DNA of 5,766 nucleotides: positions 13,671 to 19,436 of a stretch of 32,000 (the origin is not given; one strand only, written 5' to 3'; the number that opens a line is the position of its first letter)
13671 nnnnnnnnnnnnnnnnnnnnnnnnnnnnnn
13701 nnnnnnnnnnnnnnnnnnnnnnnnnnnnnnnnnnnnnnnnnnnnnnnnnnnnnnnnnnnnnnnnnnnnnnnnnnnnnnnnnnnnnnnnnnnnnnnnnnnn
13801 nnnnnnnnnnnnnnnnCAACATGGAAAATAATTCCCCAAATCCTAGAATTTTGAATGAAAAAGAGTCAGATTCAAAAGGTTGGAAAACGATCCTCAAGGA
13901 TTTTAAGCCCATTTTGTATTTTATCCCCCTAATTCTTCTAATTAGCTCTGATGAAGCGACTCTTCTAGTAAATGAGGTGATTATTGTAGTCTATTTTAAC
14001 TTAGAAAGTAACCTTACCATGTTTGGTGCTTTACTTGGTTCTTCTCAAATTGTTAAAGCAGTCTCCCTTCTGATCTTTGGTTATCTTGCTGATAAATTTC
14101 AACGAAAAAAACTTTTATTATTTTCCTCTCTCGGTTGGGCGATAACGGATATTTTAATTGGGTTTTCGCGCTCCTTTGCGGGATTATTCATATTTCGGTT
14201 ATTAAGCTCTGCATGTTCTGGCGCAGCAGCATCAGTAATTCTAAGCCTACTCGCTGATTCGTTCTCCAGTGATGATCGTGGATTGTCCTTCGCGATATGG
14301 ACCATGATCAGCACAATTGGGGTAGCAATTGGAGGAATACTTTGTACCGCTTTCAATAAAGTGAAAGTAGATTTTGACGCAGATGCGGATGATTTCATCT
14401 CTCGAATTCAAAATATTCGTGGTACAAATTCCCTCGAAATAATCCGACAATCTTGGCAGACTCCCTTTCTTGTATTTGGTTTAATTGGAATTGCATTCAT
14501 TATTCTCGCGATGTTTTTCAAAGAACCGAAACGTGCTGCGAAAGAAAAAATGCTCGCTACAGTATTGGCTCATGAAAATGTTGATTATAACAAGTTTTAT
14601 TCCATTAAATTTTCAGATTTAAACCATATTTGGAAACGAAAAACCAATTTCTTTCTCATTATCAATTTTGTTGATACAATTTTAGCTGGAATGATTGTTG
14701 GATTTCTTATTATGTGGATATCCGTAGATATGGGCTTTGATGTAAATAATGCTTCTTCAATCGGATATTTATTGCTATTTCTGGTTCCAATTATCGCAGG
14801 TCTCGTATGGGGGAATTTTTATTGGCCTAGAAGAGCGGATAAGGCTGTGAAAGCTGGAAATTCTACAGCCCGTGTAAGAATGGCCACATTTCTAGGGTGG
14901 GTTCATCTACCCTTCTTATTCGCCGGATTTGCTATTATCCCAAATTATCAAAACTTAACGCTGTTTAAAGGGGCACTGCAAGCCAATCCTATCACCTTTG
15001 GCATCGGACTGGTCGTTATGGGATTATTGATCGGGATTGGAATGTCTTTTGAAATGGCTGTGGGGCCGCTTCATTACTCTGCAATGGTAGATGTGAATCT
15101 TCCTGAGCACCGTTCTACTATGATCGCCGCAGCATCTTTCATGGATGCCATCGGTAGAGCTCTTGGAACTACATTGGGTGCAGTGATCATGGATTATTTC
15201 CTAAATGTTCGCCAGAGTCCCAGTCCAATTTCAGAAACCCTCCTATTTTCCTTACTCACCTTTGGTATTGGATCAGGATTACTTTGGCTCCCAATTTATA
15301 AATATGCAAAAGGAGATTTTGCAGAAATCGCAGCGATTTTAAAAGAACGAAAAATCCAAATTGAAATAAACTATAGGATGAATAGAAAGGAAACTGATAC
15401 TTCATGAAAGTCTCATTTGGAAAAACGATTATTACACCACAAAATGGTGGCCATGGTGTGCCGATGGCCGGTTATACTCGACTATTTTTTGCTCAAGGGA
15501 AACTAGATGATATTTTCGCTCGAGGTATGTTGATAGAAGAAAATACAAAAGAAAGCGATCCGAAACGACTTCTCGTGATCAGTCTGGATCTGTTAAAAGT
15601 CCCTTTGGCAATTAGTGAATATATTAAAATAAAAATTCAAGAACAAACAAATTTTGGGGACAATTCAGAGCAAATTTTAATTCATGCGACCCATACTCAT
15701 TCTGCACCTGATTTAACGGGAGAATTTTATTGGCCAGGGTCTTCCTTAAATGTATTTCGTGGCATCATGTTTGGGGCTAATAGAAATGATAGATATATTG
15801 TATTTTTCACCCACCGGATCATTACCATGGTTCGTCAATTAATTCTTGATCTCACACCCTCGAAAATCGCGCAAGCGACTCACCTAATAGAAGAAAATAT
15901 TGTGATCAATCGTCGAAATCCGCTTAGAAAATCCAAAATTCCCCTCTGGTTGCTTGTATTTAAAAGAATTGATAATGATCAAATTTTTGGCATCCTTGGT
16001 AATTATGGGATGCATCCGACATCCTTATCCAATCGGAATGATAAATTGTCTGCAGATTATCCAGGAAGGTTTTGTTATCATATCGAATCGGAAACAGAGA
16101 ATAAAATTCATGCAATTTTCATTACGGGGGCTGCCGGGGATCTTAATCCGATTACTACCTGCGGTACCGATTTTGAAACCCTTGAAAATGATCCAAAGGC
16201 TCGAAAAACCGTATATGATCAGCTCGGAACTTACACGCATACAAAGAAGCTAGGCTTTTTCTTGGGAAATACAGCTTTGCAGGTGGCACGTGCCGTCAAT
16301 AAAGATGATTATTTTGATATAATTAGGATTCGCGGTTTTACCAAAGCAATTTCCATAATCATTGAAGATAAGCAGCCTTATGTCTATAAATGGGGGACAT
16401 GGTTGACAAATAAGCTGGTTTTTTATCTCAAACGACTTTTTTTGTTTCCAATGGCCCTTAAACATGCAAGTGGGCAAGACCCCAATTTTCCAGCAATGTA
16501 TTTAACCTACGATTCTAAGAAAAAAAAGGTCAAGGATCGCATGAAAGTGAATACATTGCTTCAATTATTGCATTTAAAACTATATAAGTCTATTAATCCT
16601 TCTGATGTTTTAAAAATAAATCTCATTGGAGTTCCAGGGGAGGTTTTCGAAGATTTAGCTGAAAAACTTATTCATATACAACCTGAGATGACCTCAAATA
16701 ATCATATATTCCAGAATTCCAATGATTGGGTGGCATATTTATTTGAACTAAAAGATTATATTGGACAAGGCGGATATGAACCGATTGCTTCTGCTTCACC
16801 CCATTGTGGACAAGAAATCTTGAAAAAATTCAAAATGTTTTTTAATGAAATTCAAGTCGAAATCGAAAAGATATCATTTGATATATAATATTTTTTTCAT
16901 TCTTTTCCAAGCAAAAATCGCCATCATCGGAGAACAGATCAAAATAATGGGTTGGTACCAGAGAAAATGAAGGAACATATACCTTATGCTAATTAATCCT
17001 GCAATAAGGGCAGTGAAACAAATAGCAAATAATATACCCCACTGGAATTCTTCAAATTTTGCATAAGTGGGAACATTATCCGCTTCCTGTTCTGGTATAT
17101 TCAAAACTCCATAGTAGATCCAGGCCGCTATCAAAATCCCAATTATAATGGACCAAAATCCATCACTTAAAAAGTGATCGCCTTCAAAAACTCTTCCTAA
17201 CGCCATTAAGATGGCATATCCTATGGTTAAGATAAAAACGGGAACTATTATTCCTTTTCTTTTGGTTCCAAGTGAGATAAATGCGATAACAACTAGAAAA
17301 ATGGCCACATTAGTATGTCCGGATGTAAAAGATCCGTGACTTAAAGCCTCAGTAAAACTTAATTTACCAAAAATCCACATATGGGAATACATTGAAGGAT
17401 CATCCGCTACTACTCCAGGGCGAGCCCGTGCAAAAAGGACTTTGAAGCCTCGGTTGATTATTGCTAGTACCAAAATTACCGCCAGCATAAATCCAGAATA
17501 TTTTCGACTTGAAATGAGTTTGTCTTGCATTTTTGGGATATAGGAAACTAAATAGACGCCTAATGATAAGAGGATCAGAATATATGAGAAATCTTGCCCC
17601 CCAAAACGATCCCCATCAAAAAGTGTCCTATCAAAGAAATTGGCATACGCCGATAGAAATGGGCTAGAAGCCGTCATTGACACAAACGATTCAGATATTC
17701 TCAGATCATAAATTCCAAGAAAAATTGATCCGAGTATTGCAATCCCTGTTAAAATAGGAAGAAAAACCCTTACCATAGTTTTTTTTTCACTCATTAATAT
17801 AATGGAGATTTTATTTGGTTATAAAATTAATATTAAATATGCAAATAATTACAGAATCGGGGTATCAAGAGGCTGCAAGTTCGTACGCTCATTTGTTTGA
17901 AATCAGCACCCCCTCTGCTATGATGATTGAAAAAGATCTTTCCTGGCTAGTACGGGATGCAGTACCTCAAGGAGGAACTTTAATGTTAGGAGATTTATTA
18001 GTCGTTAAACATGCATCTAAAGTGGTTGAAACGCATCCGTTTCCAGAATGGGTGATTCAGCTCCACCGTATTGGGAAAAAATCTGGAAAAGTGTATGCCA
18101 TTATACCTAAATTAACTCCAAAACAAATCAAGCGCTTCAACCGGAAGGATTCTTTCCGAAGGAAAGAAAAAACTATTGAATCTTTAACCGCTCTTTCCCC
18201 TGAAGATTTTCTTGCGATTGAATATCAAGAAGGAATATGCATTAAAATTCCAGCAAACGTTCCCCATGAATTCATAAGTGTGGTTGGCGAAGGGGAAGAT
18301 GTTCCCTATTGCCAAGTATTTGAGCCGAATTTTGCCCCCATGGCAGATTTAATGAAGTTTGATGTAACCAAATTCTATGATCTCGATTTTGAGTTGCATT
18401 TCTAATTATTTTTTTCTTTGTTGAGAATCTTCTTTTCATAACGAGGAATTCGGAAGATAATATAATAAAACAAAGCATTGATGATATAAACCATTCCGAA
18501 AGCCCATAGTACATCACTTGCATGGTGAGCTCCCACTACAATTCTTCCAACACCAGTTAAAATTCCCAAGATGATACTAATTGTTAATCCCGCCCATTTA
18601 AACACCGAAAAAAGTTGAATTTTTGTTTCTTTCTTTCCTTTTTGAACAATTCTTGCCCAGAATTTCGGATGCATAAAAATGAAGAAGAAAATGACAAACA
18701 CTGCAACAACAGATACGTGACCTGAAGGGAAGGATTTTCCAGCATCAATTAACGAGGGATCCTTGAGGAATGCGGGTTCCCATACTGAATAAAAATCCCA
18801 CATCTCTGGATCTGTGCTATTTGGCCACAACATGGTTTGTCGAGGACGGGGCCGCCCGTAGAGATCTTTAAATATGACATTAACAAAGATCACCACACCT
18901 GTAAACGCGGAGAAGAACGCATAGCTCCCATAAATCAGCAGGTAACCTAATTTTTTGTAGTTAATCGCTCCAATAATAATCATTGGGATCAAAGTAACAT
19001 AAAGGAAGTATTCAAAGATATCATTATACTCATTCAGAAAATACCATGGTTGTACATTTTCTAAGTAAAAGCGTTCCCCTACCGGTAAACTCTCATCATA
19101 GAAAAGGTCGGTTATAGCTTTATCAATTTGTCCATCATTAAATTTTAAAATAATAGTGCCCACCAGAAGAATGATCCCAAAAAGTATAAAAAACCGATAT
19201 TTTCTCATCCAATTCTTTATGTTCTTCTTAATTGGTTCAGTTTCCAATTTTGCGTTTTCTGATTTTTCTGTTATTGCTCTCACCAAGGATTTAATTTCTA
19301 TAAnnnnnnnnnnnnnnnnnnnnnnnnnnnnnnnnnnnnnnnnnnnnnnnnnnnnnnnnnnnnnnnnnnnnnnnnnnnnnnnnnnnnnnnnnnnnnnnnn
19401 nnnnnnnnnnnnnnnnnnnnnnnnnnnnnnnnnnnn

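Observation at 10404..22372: Mirror-image duplicated A-B gene cassette bracketing an MFS / ceramidase-like / 2x PAP2 core: candidate undescribed envelope-lipid system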

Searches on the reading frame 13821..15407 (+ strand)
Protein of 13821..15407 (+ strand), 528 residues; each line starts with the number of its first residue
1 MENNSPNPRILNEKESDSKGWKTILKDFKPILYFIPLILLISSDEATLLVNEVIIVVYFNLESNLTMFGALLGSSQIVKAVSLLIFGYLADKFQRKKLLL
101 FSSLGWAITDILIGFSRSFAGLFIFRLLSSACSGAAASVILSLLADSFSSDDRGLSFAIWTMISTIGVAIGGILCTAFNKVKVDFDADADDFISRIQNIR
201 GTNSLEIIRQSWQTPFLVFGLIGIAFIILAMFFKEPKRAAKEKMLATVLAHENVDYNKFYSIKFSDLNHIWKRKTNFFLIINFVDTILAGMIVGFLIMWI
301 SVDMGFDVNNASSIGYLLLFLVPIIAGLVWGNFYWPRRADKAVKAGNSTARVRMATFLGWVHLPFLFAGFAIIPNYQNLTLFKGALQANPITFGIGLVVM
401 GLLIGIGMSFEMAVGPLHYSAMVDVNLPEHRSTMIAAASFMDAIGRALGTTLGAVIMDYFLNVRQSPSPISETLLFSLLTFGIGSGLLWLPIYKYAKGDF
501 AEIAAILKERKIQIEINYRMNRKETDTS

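Call 7: search_protein_families(library=pfam, proteins=[window:13821-15407:+], max_evalue=0.1)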
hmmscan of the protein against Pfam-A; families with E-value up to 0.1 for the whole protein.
window:13821-15407:+ (528 aa): 4 families
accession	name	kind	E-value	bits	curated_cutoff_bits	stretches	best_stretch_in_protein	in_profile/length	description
PF07690.21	MFS_1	-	1.4e-29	103.6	33.4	1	57-450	23-347/347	Major Facilitator Superfamily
PF00083.30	Sugar_tr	-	4.6e-10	39.4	22.3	1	67-237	47-195/452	Sugar (and other) transporter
PF03137.26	OATP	-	1.4e-06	27.3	25.8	2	128-273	138-288/545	Organic Anion Transporter Polypeptide (OATP) family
PF10823.13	DUF2568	-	0.0066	17.1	24.2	1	304-370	17-73/92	Protein of unknown function (DUF2568)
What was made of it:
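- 13821..15407 (+): MFS transporter, 4 nt after B. Pfam MFS_1 E 1.4e-29 (call 7).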

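Call 8: search_protein_families(library=ncbifam, proteins=[window:13821-15407:+], max_evalue=0.1)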
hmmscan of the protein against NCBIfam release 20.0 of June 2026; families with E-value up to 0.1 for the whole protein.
window:13821-15407:+ (528 aa): 32 families (the best 25 are shown)
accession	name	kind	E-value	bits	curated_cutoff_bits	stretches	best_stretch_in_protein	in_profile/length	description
TIGR00880.1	2_A_01_02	superfamily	3.8e-13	49.8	131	2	79-176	7-108/141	multidrug resistance protein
TIGR00881.1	2A0104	subfamily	7.4e-12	45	407.75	1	68-179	32-144/379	phosphoglycerate transporter protein PgtP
TIGR00711.1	efflux_EmrB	subfamily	9e-12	44.5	230.2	1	50-174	21-145/485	DHA2 family efflux MFS transporter permease subunit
NF012195.0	tet_MFS_H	exception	7.1e-10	38.5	840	1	58-178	33-152/392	tetracycline efflux MFS transporter Tet(H)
NF012174.0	tet_MFS_A_B_C_D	equivalog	7.9e-10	38.1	475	1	63-181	37-154/382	Tet(A)/Tet(B)/Tet(C) family tetracycline efflux MFS transporter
TIGR00893.1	2A0114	subfamily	9.4e-10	38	395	1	85-331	48-272/399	D-galactonate transporter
NF012207.0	tet_MFS_H_J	exception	1.5e-09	37.4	700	1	63-178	38-152/392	Tet(H)/Tet(J) family tetracycline efflux MFS transporter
NF000391.1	EmrB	exception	1.9e-09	36.7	925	1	51-175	31-155/501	multidrug efflux MFS transporter permease subunit EmrB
NF038077.1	MFS_export_MxcK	equivalog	5.4e-09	35.5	525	1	64-169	44-147/405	myxochelin export MFS transporter MxcK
NF012194.0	tet_MFS_J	exception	7.4e-09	35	870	1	66-178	41-152/398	tetracycline efflux MFS transporter Tet(J)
TIGR00895.1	2A0115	subfamily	2e-08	33.6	418.55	1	69-175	55-161/398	aromatic acid/H+ symport family MFS transporter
TIGR00898.1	2A0119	subfamily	7.8e-08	31.5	550.75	1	55-168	114-228/506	cation transport protein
TIGR00710.1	efflux_Bcr_CflA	subfamily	1.3e-07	31.4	200.9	1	80-173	54-147/385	Bcr/CflA family efflux MFS transporter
TIGR00890.1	2A0111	subfamily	2.2e-07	30.2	374.85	1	55-318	29-249/377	oxalate/formate antiport family MFS transporter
NF000025.1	MFS_efflux_tcmA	exception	2.2e-07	30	999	1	76-175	71-170/538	tetracenomycin C efflux MFS transporter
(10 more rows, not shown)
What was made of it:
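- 13821..15407 (+): Only generic NCBIfam hits, all below their cut-offs (call 8).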

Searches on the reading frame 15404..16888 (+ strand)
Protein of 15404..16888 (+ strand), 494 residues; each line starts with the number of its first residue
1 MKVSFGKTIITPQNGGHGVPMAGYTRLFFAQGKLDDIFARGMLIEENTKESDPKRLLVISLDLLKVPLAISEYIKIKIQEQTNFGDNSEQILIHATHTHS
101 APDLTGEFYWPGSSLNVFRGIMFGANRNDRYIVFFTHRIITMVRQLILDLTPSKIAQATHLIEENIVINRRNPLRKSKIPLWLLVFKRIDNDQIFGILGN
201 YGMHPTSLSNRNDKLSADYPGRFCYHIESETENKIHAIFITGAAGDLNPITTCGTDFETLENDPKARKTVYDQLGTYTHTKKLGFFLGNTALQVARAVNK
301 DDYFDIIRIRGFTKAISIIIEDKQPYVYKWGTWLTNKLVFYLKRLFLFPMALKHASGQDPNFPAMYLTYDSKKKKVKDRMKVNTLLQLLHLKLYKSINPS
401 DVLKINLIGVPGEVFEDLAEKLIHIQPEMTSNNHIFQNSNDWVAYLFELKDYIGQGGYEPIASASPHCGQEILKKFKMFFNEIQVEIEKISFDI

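Call 7: search_protein_families(library=pfam, proteins=[window:15404-16888:+], max_evalue=0.1)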
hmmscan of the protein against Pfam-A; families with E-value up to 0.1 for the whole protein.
window:15404-16888:+ (494 aa): 1 family
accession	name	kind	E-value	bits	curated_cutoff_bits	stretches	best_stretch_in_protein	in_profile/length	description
PF04734.18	Ceramidase_alk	-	2e-11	43.7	32.1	2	182-251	181-258/509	Neutral/alkaline non-lysosomal ceramidase, N-terminal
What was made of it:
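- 15404..16888 (+): Neutral-ceramidase-like Zn amidase with the N-terminal domain only, predicted cytoplasmic. Its start overlaps the MFS stop codon (ATGA). Pfam Ceramidase_alk 43.7 bits against a gathering score of 32.1 (call 7).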

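Call 8: search_protein_families(library=ncbifam, proteins=[window:15404-16888:+], max_evalue=0.1)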
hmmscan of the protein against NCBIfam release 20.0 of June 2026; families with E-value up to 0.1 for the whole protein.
window:15404-16888:+ (494 aa): 1 family
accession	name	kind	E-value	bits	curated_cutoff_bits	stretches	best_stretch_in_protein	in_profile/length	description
NF041649.1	ceramidase_neut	equivalog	2.3e-05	22.8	1200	1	40-232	39-230/636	neutral ceramidase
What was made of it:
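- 15404..16888 (+): NCBIfam 22.8 bits against a cut-off of 1200 (call 8).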

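Call 74: search_solved_structures(query=window:15404-16888:+, max_evalue=0.01, show_alignments=1)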
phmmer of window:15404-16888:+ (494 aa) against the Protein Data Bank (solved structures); distinct sequences matched with E-value up to 0.01: 2.
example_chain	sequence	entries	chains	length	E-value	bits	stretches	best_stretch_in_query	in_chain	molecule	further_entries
2zws_A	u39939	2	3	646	0.00023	23.4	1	6-250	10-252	Neutral ceramidase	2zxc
4wgk_A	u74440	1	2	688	0.0081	18.3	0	29-234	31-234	Neutral ceramidase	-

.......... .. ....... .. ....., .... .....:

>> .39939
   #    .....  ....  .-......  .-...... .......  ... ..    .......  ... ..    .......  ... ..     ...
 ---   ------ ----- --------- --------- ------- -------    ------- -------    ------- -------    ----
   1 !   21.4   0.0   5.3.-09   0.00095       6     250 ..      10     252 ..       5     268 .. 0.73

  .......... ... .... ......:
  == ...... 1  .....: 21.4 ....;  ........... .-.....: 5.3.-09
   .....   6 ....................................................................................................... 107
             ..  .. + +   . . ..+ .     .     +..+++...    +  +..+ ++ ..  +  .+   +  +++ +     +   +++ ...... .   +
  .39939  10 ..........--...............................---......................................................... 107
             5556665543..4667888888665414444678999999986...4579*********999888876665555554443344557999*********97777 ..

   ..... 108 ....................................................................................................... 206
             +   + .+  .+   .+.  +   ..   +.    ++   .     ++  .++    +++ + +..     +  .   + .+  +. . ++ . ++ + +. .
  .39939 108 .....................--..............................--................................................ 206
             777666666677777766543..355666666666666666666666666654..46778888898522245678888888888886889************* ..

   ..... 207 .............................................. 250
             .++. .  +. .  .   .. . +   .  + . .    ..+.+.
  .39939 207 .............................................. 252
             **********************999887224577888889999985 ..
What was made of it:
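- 15404..16888 (+): PDB 2zws alignment keeps HTHS-P and H-x-TS (call 74).
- On Neutral/alkaline ceramidase: The alignment to 2zws keeps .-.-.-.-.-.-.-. and H-x-T-S (call 74). Only residues 6-250 align to PDB ceramidases (call 74).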

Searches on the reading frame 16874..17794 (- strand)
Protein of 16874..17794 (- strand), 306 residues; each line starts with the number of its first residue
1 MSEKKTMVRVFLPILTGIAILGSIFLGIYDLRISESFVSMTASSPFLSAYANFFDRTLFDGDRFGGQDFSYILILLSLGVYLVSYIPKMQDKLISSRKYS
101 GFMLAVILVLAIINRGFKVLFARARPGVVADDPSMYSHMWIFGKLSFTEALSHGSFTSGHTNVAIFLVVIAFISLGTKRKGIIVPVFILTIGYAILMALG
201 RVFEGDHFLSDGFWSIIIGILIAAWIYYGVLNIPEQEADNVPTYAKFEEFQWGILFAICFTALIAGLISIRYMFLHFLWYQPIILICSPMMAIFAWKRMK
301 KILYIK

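Call 7: search_protein_families(library=pfam, proteins=[window:16874-17794:-], max_evalue=0.1)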
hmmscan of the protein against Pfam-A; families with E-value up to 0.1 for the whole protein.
window:16874-17794:- (306 aa): 2 families
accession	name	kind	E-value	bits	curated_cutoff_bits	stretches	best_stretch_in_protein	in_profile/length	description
PF01569.27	PAP2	-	1e-22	80.7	27.2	1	103-230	5-125/130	PAP2 superfamily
PF18415.6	HKR_ArcB_TM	-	0.02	16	27.3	1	174-230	3-59/75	Histidine kinase receptor ArcB trans-membrane domain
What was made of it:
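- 16874..17794 (-): PAP2a, a polytopic lipid-phosphate-phosphatase-family protein. Pfam PAP2 E 1e-22 (call 7).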

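Call 8: search_protein_families(library=ncbifam, proteins=[window:16874-17794:-], max_evalue=0.1)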
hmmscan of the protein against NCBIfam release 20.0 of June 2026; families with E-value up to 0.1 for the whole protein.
window:16874-17794:- (306 aa): 2 families
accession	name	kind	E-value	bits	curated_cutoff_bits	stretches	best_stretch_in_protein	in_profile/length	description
NF007975.0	PRK10699.1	equivalog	0.0044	16.5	261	1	155-226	158-229/254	phosphatidylglycerophosphatase B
NF033492.1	podovir_small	equivalog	0.069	13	32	0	246-267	3-23/36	putative phage replication protein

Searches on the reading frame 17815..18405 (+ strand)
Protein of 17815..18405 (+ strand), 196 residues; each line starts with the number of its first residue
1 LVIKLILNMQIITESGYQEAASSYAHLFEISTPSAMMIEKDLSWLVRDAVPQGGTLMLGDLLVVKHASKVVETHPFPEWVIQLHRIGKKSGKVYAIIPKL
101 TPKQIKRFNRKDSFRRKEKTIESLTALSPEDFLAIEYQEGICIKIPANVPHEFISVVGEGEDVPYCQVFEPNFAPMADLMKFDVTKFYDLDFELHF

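Call 7: search_protein_families(library=pfam, proteins=[window:17815-18405:+], max_evalue=0.1)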
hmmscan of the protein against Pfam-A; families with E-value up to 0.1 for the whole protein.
window:17815-18405:+ (196 aa): 0 families

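Call 8: search_protein_families(library=ncbifam, proteins=[window:17815-18405:+], max_evalue=0.1)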
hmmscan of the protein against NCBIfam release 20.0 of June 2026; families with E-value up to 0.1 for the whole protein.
window:17815-18405:+ (196 aa): 0 families

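Call 75: search_solved_structures(query=window:17815-18405:+, max_evalue=1)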
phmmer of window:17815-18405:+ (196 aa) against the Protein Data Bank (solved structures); distinct sequences matched with E-value up to 1: 0.
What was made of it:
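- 17815..18405 (+): Small soluble protein of unknown family (NEF87_002867, annotated as 188 aa). No Pfam, NCBIfam or PDB hit (calls 7, 8, 75).
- Checked: The 'cupin-like' label of the small ORF has no support: there is no Pfam, NCBIfam or PDB hit (calls 7, 8, 75).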

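Call 79: search_protein_families(library=padloc, proteins=[window:17815-18405:+], max_evalue=0.01)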
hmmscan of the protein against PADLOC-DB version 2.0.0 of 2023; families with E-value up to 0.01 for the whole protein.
window:17815-18405:+ (196 aa): 0 families

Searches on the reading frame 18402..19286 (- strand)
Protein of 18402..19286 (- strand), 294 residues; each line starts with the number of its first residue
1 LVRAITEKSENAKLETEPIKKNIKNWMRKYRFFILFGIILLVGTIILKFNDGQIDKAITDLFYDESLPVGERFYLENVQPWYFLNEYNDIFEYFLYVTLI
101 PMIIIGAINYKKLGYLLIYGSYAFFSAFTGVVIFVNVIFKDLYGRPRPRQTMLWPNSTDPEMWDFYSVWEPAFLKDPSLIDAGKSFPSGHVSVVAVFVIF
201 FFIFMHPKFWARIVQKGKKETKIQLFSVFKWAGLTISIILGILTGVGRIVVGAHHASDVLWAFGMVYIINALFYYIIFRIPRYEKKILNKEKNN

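Call 7: search_protein_families(library=pfam, proteins=[window:18402-19286:-], max_evalue=0.1)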
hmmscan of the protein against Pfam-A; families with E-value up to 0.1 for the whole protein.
window:18402-19286:- (294 aa): 2 families
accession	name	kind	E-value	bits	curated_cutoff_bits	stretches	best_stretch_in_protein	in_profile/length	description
PF01569.27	PAP2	-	4.4e-19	69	27.2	1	128-279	8-127/130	PAP2 superfamily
PF10674.14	Ycf54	-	0.031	15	25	1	163-197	37-71/92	Ycf54 protein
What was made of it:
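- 18402..19286 (-): PAP2b, a second PAP2-family phosphatase, 17 nt downstream of B'. Pfam PAP2 E 4.4e-19 (call 7).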

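Call 8: search_protein_families(library=ncbifam, proteins=[window:18402-19286:-], max_evalue=0.1)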
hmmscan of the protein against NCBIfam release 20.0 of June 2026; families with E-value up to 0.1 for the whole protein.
window:18402-19286:- (294 aa): 2 families
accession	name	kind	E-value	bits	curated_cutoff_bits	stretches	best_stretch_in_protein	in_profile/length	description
NF045633.1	LipidAPhtaseLpxF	equivalog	0.0048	16.8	400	0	31-278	3-217/217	lipid A 4'-phosphatase LpxF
TIGR04222.1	near_uncomplex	domain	0.093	12.4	43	0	231-282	138-187/229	TIGR04222 domain-containing membrane protein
